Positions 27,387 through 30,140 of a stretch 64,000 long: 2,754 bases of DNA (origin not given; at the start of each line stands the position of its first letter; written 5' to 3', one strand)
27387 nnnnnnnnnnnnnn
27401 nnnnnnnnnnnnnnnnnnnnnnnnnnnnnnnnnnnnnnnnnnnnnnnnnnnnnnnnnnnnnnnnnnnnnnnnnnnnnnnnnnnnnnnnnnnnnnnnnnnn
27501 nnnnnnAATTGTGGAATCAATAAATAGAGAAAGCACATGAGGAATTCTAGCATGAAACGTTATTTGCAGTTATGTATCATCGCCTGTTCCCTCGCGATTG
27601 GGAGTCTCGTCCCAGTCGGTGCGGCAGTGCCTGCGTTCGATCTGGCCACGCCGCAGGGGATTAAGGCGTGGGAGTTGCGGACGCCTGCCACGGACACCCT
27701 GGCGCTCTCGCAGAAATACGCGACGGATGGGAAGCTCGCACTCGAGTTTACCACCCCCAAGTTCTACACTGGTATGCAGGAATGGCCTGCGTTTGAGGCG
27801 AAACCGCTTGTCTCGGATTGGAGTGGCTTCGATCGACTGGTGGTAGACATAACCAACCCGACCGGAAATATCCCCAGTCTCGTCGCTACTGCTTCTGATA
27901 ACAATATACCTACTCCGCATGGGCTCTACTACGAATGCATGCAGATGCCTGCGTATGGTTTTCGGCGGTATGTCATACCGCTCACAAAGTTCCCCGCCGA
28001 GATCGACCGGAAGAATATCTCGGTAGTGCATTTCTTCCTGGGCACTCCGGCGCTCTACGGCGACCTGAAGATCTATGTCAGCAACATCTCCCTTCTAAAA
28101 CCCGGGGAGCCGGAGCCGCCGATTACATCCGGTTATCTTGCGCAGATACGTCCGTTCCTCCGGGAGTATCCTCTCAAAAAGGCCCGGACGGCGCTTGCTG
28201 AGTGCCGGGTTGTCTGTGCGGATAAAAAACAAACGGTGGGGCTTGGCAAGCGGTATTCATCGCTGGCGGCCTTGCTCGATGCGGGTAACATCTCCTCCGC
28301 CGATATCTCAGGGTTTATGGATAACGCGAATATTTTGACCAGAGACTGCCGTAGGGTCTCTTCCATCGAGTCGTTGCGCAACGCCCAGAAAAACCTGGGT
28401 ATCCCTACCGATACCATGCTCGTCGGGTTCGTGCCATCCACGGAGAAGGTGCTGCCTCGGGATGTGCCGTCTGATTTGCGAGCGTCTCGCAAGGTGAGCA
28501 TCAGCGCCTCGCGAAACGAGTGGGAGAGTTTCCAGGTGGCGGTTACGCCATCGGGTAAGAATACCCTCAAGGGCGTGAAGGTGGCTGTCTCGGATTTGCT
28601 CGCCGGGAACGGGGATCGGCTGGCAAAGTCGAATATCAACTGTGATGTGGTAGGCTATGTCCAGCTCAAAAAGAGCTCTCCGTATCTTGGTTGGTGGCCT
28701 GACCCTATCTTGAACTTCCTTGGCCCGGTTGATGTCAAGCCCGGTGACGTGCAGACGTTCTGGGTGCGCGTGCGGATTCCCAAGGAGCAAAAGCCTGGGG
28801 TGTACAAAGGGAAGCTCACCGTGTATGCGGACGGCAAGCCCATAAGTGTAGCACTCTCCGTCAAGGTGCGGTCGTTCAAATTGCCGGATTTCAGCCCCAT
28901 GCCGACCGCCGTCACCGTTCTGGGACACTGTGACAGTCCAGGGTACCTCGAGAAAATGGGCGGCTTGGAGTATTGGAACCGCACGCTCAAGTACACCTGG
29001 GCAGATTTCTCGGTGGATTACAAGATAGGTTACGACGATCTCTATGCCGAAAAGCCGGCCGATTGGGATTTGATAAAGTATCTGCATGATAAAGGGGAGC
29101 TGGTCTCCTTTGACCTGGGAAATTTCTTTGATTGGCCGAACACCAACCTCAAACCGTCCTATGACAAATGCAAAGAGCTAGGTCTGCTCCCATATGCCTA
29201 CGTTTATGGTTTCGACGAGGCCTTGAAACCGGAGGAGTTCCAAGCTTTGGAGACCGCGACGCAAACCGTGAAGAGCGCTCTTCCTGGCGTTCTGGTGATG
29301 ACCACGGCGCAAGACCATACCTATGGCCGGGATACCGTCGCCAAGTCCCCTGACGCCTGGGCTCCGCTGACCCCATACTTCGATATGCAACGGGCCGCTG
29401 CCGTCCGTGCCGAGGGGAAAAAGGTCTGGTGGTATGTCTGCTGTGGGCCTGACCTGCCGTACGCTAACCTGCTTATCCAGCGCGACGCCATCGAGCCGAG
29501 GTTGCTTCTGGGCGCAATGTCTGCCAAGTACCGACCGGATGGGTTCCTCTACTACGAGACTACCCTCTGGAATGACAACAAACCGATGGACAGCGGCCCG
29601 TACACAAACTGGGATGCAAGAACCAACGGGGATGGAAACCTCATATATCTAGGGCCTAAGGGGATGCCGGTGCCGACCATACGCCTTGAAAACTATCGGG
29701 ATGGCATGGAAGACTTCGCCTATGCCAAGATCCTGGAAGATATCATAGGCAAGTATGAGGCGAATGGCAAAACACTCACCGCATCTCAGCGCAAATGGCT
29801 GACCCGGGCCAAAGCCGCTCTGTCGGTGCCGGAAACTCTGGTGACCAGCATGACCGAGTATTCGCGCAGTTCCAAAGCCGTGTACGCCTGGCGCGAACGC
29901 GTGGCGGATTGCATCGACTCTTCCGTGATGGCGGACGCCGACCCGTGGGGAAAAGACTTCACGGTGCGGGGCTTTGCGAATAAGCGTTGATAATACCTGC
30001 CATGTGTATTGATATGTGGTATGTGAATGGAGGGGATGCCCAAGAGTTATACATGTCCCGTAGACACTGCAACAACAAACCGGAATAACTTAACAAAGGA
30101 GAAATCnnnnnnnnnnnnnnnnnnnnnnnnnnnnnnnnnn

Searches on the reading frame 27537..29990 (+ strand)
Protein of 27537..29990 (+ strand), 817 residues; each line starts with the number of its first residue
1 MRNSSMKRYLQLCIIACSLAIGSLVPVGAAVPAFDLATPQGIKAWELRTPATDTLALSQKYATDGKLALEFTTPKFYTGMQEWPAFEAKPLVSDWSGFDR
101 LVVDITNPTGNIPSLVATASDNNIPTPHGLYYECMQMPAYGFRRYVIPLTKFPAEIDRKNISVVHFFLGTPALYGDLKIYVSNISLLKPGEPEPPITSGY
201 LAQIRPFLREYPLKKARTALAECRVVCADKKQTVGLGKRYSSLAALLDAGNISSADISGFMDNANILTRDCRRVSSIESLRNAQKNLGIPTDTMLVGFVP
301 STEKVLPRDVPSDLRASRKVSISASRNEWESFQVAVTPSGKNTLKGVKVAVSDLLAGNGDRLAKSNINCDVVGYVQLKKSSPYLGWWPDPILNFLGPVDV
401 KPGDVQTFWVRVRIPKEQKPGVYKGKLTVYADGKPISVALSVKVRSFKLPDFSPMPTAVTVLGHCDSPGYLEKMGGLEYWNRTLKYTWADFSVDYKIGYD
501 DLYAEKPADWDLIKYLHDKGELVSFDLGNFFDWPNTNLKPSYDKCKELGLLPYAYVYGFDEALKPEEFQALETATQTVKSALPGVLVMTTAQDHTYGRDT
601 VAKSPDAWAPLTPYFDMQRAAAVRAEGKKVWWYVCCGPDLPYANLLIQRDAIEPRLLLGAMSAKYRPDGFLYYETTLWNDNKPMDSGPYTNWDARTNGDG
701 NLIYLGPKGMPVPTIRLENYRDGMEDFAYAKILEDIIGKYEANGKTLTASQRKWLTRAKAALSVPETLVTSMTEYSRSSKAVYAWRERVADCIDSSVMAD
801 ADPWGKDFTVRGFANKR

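Call 61: search_protein_families(library=pfam, proteins=[window:27537-29990:+], max_evalue=0.00001)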
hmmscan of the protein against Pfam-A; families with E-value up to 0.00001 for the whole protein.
window:27537-29990:+ (817 aa): 3 families
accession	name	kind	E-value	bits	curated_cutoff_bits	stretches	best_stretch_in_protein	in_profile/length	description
PF13320.12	GH123_cat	-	7.8e-20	71.9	23.1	1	564-732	162-323/324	Glycoside hydrolase 123, catalytic domain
PF19543.5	GH123_N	-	2.7e-12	45.8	22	1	317-446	190-307/969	Glycoside hydrolase 123, N-terminal domain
PF22680.2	Glyco_hydro_123_N_2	-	3.6e-11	43.5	27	1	315-430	18-141/142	Glycoside hydrolase 123 N-terminal domain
